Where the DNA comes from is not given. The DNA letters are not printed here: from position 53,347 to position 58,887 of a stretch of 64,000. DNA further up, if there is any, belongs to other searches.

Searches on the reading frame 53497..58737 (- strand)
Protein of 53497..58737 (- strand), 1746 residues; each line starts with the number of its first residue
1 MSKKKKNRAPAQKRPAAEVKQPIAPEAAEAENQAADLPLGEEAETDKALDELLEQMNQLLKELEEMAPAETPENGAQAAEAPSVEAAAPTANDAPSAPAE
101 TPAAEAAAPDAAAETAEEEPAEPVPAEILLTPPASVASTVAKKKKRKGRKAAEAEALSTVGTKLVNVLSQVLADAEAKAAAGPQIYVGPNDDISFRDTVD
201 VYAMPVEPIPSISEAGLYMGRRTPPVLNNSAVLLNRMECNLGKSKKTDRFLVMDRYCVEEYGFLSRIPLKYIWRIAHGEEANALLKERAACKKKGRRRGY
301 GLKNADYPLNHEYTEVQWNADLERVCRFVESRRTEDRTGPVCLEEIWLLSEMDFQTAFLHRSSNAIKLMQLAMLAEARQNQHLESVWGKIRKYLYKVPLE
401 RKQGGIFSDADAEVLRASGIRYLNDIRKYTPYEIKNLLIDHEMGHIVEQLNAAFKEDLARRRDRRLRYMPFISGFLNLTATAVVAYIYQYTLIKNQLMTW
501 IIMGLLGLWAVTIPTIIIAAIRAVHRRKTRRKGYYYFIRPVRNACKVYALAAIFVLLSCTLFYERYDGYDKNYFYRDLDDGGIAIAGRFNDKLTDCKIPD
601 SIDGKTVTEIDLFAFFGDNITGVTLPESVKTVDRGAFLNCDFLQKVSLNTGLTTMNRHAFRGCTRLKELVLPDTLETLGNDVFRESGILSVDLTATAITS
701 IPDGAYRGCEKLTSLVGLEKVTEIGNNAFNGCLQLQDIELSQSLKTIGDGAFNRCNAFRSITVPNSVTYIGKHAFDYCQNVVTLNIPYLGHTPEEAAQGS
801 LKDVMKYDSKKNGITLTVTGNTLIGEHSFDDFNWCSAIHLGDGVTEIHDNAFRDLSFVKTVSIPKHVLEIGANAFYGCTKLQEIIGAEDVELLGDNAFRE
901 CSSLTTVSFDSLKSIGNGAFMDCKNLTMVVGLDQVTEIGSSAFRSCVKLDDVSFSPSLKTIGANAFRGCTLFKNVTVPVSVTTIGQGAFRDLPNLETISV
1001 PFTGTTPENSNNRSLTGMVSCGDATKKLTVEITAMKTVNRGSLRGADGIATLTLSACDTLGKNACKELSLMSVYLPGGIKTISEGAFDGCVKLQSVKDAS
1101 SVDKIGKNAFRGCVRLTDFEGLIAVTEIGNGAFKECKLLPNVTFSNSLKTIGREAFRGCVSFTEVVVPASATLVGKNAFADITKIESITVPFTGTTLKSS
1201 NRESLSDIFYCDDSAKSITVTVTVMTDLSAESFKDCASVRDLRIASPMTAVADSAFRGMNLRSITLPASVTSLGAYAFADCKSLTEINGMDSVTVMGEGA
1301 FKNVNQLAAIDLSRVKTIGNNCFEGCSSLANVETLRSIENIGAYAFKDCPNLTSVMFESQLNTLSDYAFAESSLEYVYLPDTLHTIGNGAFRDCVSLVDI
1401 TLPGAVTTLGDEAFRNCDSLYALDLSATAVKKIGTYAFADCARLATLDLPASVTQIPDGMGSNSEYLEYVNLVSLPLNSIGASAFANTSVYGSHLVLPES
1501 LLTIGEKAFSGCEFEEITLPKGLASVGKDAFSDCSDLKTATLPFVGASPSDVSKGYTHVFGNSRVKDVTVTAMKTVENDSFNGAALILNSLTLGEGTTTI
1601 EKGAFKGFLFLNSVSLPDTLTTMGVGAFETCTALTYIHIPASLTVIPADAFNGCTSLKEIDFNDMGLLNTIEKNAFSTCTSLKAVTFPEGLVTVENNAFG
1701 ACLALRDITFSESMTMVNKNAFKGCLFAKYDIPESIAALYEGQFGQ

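Call 80: search_protein_families(library=pfam, proteins=[window:53497-58737:-], max_evalue=0.00001)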
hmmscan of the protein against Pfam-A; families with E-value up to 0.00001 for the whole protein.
window:53497-58737:- (1746 aa): 2 families
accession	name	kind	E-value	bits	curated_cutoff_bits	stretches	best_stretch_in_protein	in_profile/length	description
PF13306.12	LRR_5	-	2e-263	858.9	27.7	13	1250-1374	2-126/127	BspA type Leucine rich repeat region (6 copies)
PF13855.12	LRR_8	-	9.5e-42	141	27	0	1406-1449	13-56/61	Leucine rich repeat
